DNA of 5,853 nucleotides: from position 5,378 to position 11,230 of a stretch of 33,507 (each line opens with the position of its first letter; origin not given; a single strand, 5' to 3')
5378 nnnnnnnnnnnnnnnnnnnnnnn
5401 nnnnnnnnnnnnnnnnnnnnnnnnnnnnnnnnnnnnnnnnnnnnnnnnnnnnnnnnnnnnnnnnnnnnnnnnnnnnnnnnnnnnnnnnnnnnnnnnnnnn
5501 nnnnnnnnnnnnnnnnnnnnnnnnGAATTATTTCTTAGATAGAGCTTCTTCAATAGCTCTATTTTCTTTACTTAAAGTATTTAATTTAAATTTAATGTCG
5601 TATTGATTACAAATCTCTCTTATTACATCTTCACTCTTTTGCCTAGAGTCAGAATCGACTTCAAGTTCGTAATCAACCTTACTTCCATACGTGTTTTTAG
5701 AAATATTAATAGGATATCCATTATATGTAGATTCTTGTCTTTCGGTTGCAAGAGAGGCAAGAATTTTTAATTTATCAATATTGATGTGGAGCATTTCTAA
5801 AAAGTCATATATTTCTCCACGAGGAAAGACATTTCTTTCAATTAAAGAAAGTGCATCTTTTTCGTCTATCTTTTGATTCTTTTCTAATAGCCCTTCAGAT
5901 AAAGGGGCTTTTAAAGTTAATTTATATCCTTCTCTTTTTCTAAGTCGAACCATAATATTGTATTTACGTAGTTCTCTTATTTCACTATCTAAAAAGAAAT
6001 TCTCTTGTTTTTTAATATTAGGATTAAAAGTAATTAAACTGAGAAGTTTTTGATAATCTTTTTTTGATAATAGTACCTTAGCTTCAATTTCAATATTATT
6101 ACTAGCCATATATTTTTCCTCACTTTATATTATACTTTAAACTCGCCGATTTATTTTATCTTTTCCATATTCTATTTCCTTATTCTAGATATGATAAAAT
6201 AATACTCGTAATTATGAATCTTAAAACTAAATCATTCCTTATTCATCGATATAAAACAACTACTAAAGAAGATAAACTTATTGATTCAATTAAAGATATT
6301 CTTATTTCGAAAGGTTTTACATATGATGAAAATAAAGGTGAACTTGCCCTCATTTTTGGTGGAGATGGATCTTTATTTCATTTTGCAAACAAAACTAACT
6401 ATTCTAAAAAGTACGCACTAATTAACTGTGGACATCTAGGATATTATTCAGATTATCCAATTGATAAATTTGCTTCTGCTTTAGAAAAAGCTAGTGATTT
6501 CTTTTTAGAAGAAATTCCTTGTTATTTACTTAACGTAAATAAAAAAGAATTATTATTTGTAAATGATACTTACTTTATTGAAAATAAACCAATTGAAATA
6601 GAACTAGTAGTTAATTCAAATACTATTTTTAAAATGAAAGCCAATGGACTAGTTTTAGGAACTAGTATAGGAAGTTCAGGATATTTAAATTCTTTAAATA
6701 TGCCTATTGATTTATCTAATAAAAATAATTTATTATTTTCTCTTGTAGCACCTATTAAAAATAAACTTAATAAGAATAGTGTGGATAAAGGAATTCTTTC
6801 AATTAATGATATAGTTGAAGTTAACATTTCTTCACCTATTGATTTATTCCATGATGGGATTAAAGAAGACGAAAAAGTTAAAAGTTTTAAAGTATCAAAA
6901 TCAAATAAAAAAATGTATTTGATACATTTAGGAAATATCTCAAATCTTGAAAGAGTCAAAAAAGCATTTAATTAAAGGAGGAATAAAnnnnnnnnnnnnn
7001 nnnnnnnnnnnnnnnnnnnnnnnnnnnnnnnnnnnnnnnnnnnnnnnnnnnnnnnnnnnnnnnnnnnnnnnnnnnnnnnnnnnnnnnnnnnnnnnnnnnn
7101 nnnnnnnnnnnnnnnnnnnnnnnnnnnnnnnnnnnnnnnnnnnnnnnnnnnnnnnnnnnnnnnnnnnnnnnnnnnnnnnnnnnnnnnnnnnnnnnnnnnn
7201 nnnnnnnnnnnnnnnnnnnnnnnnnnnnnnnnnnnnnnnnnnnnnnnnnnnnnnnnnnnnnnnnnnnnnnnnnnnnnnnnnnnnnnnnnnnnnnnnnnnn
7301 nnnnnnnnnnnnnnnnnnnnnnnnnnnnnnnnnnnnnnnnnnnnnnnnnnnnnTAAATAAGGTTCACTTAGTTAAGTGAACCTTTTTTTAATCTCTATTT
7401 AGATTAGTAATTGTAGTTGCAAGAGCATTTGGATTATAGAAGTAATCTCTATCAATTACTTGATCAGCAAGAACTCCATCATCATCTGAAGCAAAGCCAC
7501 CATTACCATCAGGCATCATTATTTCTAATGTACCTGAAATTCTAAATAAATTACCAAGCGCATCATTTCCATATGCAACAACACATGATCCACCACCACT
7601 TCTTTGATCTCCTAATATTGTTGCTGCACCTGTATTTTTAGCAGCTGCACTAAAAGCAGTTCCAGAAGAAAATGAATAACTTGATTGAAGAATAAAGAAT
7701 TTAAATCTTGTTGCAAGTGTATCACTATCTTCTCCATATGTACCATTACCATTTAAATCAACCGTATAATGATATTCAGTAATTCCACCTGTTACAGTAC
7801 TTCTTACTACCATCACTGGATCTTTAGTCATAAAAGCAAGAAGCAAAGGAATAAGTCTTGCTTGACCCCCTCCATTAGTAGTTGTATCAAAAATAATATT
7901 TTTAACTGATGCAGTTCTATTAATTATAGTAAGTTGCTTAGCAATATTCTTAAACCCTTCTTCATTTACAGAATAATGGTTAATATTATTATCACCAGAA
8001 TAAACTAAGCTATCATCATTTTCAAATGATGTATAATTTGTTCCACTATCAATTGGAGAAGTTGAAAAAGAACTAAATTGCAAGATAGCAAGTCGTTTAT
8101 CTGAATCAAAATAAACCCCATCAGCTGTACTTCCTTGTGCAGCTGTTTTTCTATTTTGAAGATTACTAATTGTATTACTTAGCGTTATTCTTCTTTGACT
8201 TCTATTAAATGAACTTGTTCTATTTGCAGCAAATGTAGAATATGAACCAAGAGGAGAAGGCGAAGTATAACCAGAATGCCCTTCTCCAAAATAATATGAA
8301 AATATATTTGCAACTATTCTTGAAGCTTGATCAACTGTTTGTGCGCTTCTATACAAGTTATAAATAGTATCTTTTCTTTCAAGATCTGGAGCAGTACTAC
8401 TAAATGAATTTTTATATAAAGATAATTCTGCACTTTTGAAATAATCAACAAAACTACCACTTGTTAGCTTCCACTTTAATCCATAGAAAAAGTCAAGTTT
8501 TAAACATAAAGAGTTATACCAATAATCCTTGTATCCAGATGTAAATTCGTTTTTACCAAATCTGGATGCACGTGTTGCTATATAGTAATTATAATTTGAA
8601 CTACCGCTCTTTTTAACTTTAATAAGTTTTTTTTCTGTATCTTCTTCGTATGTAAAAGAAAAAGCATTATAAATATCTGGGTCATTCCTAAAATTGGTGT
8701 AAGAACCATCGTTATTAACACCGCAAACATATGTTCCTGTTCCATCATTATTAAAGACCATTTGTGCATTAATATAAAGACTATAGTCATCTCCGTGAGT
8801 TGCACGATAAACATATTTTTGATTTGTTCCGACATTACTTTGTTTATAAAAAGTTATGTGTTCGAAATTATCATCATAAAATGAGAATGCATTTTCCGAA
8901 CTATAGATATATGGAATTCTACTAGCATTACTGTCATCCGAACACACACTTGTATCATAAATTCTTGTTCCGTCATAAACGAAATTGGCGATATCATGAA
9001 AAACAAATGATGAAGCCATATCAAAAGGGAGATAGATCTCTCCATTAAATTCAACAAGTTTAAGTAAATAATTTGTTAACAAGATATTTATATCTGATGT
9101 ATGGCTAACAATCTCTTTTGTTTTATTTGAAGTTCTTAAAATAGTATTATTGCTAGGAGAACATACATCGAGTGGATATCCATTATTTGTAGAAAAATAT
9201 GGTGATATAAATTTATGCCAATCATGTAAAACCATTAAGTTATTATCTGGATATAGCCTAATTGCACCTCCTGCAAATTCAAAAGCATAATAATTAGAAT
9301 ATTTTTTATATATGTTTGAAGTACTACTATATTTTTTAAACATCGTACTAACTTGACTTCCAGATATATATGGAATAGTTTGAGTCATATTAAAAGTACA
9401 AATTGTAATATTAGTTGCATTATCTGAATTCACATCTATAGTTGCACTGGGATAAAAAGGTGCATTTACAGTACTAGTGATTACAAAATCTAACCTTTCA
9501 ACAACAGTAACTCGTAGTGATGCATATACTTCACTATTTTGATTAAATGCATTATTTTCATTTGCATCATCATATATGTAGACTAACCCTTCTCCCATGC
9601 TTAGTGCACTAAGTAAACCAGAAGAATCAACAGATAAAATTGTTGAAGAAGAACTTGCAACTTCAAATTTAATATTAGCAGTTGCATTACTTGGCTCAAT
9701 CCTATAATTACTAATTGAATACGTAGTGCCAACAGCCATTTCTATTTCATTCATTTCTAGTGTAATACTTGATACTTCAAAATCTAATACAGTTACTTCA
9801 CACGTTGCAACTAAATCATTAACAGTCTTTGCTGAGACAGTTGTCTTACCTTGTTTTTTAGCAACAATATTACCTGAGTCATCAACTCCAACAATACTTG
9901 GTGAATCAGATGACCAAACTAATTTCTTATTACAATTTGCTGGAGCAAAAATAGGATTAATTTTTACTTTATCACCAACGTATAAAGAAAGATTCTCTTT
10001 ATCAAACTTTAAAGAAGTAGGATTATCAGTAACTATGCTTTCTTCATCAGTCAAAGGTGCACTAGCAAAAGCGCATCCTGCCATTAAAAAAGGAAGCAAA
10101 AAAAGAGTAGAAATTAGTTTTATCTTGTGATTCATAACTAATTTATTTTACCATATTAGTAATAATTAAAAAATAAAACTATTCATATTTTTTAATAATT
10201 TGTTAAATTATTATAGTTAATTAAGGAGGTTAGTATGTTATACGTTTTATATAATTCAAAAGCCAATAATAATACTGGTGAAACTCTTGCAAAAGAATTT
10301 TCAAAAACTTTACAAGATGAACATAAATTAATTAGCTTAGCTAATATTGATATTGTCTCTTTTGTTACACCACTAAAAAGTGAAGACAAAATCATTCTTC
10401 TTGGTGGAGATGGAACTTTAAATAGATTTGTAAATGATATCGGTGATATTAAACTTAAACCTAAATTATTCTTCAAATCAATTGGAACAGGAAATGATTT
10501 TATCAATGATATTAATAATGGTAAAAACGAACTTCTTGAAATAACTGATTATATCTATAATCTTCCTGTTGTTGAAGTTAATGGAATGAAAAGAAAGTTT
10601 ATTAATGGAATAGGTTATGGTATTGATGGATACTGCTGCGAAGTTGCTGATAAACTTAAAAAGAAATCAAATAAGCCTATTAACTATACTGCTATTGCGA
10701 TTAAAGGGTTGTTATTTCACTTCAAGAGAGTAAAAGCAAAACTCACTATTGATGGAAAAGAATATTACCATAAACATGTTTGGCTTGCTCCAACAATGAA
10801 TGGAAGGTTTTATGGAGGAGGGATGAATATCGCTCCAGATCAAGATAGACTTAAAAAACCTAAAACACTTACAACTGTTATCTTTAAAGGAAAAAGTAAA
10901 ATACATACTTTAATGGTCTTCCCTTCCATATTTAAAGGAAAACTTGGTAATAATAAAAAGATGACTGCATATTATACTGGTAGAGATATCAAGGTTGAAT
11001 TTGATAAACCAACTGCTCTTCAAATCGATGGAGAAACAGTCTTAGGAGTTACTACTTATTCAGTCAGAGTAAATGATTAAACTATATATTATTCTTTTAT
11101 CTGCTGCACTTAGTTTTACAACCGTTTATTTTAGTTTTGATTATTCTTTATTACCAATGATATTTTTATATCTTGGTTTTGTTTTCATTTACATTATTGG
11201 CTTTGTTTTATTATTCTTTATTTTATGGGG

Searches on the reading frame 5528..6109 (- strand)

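Call 30: search_protein_families(library=pfam, proteins=[window:5528-6109:-])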
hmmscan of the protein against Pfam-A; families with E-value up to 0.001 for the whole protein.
window:5528-6109:- (193 aa): 1 family
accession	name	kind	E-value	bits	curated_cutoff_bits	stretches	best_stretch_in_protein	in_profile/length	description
PF01928.26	CYTH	-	1.9e-19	70.6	23.2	1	5-172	1-166/179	CYTH domain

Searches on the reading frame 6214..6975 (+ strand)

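Call 30: search_protein_families(library=pfam, proteins=[window:6214-6975:+])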
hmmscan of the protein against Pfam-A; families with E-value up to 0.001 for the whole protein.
window:6214-6975:+ (253 aa): 0 families

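Call 72: search_protein_families(library=ncbifam, proteins=[window:6214-6975:+], max_evalue=0.01)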
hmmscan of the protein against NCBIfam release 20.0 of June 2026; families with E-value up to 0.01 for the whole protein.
window:6214-6975:+ (253 aa): 18 families
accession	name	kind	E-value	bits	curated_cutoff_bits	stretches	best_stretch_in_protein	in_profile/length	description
NF010677.0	PRK14075.1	equivalog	4.9e-19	68.9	260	1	21-237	18-235/257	NAD(+) kinase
NF003424.0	PRK04885.1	equivalog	1.5e-14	53.8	220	1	14-252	8-260/265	NAD kinase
NF002255.0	PRK01185.1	subfamily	5.3e-10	38.8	304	1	29-219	40-231/271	NAD(+) kinase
NF002521.0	PRK01911.1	equivalog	7.8e-09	35.3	309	1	36-181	59-214/292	NAD kinase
NF002902.0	PRK03501.1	equivalog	7.9e-09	35.2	219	1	12-252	10-265/266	NAD kinase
NF002893.0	PRK03378.1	equivalog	2.1e-08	33.8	386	1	40-178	62-211/292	NAD(+) kinase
NF001838.0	PRK00561.1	equivalog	2.2e-08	33.8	265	1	15-163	9-157/259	NAD(+) kinase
NF002984.0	PRK03708.1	equivalog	3.1e-08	33.4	326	1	36-239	52-261/277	NAD(+) kinase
NF002561.0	PRK02155.1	equivalog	1.4e-07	31.1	371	1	41-180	64-214/297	NAD kinase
NF002306.0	PRK01231.1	equivalog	2.1e-07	30.4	316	1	41-166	66-202/299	NAD(+) kinase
NF010679.0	PRK14077.1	equivalog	1.2e-06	28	343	1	25-241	46-272/287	NAD(+) kinase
NF002579.0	PRK02231.1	equivalog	1.4e-06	27.9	459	1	41-241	70-283/301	NAD(+) kinase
NF003391.0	PRK04539.1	equivalog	2e-06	27.1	470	1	43-205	70-236/296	inorganic polyphosphate/ATP-NAD kinase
NF002731.0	PRK02645.1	equivalog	1.1e-05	25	312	0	127-167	163-203/305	NAD(+) kinase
NF002732.0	PRK02649.1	equivalog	2e-05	24.3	348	1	25-164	55-202/305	NAD(+) kinase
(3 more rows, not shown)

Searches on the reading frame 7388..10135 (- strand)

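Call 30: search_protein_families(library=pfam, proteins=[window:7388-10135:-])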
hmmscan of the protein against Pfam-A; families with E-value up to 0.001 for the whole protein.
window:7388-10135:- (915 aa): 2 families
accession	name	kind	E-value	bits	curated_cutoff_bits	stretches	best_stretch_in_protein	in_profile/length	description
PF02368.24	Big_2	-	6e-13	49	22.8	1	40-107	3-70/79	Bacterial Ig-like domain (group 2)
PF03572.23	Peptidase_S41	-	7.7e-10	39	24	1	725-850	12-126/165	Peptidase family S41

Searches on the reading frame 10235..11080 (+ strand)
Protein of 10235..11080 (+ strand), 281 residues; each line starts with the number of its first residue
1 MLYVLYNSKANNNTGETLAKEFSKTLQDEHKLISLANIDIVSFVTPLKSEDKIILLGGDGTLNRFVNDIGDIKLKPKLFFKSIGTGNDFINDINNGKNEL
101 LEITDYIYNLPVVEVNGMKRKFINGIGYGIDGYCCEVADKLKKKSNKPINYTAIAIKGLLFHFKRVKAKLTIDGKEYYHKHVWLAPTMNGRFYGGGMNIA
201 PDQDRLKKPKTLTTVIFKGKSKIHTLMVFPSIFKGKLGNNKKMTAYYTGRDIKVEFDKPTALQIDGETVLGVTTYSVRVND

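Call 30: search_protein_families(library=pfam, proteins=[window:10235-11080:+])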
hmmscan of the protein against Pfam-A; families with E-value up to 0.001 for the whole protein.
window:10235-11080:+ (281 aa): 2 families
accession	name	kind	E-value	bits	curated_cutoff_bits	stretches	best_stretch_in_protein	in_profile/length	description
PF19279.4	YegS_C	-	6.5e-14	52.4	27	1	127-269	4-140/158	YegS C-terminal NAD kinase beta sandwich-like domain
PF00781.29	DAGK_cat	-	7.7e-12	45.3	23.6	1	2-107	2-112/125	Diacylglycerol kinase catalytic domain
